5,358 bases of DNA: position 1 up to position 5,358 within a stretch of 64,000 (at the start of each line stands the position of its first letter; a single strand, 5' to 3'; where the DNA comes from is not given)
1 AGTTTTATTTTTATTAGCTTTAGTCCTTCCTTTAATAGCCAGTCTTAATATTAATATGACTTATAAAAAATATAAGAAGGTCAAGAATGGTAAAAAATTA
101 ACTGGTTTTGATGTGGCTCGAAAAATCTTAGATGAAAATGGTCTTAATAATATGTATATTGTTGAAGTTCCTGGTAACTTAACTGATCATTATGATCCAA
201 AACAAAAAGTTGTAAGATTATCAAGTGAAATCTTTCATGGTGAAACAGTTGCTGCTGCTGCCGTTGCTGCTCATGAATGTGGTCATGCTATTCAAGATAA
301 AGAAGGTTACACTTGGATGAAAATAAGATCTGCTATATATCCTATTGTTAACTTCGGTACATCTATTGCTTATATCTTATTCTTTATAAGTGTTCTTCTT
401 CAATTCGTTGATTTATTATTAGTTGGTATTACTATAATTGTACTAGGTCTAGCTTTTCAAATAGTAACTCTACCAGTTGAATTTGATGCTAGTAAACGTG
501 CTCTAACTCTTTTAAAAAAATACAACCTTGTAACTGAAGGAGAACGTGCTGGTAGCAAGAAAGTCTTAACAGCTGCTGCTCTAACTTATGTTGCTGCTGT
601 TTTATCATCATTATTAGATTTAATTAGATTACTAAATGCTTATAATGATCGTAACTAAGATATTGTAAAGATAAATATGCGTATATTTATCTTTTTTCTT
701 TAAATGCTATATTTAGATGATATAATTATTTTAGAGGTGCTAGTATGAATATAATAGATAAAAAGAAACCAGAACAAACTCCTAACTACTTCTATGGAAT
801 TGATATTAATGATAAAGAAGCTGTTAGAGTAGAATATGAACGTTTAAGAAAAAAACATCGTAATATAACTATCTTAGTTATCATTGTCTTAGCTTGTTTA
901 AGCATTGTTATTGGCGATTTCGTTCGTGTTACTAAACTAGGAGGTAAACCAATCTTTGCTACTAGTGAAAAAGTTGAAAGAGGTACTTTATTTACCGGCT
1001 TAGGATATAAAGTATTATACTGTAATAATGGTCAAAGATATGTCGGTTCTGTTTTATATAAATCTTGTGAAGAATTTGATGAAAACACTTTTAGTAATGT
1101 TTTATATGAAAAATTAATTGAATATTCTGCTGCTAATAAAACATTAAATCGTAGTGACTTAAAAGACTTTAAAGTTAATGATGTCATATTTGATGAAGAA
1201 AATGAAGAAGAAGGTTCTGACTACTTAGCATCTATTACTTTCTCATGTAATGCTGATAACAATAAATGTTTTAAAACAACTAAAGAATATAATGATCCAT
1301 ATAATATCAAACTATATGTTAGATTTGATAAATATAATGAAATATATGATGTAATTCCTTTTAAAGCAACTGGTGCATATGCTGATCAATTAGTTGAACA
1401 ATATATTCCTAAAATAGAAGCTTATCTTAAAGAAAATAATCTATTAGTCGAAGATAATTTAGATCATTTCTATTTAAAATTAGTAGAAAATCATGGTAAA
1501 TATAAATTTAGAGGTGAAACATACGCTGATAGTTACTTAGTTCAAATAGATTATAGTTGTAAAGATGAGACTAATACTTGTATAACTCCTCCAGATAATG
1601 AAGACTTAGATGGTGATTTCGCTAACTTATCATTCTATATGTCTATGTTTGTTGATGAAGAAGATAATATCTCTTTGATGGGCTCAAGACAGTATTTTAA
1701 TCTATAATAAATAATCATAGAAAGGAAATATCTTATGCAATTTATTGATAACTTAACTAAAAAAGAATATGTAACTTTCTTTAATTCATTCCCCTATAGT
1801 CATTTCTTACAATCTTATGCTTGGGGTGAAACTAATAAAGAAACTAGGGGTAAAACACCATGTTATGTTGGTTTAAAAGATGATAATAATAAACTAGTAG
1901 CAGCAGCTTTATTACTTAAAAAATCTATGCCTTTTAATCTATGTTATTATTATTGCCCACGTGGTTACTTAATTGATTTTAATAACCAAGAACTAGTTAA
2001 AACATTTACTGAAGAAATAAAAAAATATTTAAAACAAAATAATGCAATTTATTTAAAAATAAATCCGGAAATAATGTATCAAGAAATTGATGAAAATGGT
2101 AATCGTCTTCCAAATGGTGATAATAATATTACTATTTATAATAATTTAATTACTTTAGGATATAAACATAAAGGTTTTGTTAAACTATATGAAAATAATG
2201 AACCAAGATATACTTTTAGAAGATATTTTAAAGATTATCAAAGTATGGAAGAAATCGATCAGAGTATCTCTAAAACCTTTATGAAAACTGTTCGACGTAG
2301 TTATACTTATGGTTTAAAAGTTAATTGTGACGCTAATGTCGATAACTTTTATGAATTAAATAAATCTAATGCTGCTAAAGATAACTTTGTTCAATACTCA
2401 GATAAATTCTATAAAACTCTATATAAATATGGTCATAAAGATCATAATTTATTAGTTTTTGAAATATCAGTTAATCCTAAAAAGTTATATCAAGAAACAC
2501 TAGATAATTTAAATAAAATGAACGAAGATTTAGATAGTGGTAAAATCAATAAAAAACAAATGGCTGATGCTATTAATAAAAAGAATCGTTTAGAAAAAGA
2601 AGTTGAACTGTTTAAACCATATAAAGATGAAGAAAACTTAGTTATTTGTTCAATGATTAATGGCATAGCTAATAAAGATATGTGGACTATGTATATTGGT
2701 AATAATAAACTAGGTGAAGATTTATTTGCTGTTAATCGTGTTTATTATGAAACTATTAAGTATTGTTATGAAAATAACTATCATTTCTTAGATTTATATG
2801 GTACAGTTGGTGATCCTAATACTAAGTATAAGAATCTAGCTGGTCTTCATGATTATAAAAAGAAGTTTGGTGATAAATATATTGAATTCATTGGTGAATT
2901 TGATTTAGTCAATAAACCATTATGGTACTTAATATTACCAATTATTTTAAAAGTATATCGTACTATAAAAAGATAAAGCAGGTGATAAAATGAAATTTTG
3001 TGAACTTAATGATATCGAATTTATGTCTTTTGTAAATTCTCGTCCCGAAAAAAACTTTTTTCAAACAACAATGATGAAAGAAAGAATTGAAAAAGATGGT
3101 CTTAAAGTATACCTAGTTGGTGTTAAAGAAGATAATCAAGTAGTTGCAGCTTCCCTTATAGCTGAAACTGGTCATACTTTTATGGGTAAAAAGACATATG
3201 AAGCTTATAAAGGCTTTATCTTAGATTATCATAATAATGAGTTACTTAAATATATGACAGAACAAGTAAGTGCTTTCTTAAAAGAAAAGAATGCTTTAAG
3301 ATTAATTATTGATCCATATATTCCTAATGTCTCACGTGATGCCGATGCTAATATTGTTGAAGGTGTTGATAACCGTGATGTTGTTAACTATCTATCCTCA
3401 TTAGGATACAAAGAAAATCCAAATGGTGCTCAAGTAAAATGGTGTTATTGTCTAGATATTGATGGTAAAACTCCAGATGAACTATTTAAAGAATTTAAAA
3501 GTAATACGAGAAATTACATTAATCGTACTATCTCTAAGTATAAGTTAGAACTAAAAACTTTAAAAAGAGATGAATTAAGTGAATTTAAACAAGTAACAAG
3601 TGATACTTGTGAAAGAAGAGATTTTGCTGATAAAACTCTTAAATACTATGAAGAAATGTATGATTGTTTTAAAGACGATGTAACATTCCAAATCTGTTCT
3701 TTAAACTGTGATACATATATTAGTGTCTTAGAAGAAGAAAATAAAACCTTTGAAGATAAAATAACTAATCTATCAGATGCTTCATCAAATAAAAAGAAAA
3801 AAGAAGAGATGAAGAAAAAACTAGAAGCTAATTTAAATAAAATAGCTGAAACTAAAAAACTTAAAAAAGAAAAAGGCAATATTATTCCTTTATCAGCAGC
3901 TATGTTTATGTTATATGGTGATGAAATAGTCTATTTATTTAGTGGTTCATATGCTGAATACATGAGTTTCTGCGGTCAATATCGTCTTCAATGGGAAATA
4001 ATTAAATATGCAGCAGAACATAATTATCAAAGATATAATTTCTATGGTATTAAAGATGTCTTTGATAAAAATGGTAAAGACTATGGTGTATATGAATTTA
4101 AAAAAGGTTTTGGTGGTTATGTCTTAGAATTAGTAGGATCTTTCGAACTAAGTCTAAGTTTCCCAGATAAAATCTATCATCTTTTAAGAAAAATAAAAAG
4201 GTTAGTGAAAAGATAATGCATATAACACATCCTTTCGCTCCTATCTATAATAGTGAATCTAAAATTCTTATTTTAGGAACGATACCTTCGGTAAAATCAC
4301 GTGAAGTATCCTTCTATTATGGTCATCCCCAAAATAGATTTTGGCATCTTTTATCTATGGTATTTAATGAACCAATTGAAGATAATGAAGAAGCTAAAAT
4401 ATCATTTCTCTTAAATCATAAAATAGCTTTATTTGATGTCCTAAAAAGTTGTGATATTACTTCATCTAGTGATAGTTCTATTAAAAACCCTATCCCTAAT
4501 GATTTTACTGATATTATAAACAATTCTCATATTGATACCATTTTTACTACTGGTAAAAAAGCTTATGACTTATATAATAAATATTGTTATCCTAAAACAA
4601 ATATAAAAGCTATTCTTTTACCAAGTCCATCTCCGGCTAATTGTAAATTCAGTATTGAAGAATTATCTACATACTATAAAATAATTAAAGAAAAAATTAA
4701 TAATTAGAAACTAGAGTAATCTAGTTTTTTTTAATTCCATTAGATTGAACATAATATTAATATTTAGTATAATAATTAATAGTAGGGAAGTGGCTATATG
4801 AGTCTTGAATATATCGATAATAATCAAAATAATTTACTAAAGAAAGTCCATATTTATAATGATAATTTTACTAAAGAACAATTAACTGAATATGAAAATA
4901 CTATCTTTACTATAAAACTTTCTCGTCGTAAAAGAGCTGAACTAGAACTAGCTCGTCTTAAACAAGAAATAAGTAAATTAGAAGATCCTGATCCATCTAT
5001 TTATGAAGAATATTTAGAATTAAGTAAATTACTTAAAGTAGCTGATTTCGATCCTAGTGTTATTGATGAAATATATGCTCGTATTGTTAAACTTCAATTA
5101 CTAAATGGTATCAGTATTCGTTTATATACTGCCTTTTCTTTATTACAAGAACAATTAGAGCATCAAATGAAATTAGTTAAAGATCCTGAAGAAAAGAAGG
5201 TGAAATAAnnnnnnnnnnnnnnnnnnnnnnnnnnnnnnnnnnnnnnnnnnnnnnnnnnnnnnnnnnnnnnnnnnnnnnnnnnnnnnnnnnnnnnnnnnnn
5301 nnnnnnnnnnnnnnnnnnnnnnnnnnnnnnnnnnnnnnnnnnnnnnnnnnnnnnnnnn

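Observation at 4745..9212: Five-gene translationally coupled operon of proteins with no recognisable family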

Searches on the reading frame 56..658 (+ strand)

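Call 40: search_protein_families(library=pfam, proteins=[window:56-658:+], max_evalue=0.001)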
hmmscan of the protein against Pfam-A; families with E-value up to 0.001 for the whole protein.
window:56-658:+ (200 aa): 1 family
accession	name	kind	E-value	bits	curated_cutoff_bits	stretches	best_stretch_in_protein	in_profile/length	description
PF04298.18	Zn_peptidase_2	-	1.5e-78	263.8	27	1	2-194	22-215/218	Putative neutral zinc metallopeptidase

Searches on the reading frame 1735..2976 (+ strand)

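Call 40: search_protein_families(library=pfam, proteins=[window:1735-2976:+], max_evalue=0.001)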
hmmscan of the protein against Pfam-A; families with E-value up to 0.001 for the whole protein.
window:1735-2976:+ (413 aa): 1 family
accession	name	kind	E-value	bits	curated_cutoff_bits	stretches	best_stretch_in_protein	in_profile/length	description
PF02388.22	FemAB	-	4.9e-58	197.3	24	1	7-401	1-401/406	FemAB family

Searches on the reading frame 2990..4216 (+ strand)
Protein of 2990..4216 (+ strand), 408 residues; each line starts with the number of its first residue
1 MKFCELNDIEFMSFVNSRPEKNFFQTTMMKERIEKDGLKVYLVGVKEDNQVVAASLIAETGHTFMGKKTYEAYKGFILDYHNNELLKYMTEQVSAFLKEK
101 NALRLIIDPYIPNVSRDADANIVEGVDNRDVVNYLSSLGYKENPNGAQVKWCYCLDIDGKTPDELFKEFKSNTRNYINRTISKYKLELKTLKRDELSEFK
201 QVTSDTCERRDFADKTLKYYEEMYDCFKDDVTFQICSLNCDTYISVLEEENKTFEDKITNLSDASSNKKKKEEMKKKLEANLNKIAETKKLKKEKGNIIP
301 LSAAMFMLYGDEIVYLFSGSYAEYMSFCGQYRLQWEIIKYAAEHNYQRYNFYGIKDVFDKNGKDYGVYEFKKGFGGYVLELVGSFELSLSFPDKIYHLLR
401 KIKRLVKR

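Call 40: search_protein_families(library=pfam, proteins=[window:2990-4216:+], max_evalue=0.001)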
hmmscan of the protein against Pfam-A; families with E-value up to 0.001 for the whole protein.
window:2990-4216:+ (408 aa): 2 families
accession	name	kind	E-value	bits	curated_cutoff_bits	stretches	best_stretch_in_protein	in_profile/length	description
PF02388.22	FemAB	-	1e-96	324.7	24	1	8-389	3-393/406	FemAB family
PF13480.13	Acetyltransf_6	-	3.9e-05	24.3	22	0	300-360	83-137/143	Acetyltransferase (GNAT) domain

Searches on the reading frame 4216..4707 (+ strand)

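Call 40: search_protein_families(library=pfam, proteins=[window:4216-4707:+], max_evalue=0.001)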
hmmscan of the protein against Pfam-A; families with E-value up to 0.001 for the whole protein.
window:4216-4707:+ (163 aa): 1 family
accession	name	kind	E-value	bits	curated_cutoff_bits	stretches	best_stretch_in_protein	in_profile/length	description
PF03167.25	UDG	-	5.9e-09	36.6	24.3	1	10-144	3-124/141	Uracil DNA glycosylase superfamily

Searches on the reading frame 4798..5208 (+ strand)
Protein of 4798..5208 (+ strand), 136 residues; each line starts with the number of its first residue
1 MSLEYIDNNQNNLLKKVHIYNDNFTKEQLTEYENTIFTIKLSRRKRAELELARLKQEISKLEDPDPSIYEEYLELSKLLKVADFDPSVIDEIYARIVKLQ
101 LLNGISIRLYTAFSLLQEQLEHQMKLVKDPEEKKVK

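Call 3: search_protein_families(library=pfam, proteins=[window:4798-5208:+], max_evalue=1)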
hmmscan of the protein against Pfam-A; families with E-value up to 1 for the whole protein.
window:4798-5208:+ (136 aa): 2 families
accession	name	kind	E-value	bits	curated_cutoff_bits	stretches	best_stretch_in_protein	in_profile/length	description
PF07231.17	Hs1pro-1_N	-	0.025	14.8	25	1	26-81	7-62/182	Hs1pro-1 N-terminus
PF21408.2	MTR4-like_stalk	-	0.32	11.7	24.2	1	48-80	21-53/64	Exosome RNA helicase MTR4-like, stalk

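Call 4: search_protein_families(library=padloc, proteins=[window:4798-5208:+], max_evalue=1)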
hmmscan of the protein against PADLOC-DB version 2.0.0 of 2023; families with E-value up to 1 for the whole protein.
window:4798-5208:+ (136 aa): 0 families

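Call 5: search_protein_families(library=ncbifam, proteins=[window:4798-5208:+], max_evalue=1)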
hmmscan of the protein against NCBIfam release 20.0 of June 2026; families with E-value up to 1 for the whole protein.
window:4798-5208:+ (136 aa): 1 family
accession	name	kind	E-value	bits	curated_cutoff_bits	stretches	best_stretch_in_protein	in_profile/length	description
NF011424.0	PRK14851.1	subfamily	0.087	10.8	1170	1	5-82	402-482/679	hypothetical protein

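Call 6: search_protein_families(library=phrogs, proteins=[window:4798-5208:+], max_evalue=1)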
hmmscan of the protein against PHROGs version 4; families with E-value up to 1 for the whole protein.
window:4798-5208:+ (136 aa): 2 families
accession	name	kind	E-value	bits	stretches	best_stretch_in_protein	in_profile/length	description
phrog_27089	-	unknown function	0.066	14.2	1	4-39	6-41/87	-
phrog_21810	-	unknown function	0.53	11.4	0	10-135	6-77/125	-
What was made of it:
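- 4798..5208 (+): gp1, 136 aa, acidic small subunit (function unknown). No family hit (calls 3-6).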
